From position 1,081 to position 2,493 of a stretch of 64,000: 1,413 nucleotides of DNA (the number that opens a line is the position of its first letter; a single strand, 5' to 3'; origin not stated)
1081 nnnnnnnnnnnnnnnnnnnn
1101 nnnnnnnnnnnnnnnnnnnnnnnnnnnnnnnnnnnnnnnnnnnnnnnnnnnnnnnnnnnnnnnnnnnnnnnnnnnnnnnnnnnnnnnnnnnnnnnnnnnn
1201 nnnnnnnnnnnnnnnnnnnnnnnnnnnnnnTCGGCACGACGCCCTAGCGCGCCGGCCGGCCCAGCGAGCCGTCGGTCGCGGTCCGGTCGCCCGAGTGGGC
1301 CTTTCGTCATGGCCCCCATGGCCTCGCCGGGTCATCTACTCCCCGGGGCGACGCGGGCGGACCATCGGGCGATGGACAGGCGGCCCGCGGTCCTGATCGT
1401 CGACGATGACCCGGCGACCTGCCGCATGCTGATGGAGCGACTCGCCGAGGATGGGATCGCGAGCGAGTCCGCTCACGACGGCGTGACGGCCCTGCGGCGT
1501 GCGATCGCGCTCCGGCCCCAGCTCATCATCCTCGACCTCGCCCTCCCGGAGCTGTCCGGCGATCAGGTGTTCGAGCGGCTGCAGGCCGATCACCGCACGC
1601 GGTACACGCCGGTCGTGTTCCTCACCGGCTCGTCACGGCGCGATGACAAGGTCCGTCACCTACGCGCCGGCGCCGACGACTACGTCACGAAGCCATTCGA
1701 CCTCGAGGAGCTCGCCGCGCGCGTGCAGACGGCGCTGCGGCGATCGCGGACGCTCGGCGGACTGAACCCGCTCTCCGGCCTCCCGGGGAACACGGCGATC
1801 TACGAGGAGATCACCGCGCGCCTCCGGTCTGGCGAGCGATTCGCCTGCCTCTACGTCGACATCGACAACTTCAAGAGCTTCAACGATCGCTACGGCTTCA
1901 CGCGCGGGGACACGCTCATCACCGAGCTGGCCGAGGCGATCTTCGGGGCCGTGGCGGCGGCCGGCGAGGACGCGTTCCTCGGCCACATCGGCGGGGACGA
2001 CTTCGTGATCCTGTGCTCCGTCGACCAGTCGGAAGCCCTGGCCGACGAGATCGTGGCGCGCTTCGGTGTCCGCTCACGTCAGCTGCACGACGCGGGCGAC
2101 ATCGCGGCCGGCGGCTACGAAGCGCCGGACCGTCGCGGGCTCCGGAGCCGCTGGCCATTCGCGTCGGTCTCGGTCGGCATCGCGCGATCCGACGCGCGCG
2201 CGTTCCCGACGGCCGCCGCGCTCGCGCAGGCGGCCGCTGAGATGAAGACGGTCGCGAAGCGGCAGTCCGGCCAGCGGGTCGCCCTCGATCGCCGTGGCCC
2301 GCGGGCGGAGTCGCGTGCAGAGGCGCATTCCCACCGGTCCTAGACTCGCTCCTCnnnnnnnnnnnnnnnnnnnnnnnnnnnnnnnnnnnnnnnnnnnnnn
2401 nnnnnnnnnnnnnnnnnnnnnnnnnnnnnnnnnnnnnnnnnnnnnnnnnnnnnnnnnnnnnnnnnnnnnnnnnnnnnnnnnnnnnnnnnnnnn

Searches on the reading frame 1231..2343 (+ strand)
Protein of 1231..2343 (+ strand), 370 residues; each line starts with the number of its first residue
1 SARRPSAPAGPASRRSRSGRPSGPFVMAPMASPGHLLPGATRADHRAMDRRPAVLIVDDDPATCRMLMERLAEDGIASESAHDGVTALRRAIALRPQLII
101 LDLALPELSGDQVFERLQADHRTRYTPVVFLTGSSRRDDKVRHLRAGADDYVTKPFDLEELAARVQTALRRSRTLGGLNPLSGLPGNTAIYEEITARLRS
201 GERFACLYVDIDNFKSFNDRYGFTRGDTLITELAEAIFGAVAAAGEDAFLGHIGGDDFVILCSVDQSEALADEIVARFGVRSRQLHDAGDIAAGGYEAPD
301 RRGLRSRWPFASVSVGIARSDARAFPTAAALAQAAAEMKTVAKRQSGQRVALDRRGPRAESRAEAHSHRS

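Call 63: search_protein_families(library=pfam, proteins=[window:1231-2343:+], max_evalue=0.00001)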
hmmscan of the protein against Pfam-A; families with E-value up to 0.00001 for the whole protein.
window:1231-2343:+ (370 aa): 2 families
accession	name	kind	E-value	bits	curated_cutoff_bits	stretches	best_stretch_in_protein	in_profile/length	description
PF00072.30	Response_reg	-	6.2e-25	88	30.2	1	54-166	1-111/111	Response regulator receiver domain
PF00990.26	GGDEF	-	2.8e-14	53.6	23.8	1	180-270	5-98/161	Diguanylate cyclase, GGDEF domain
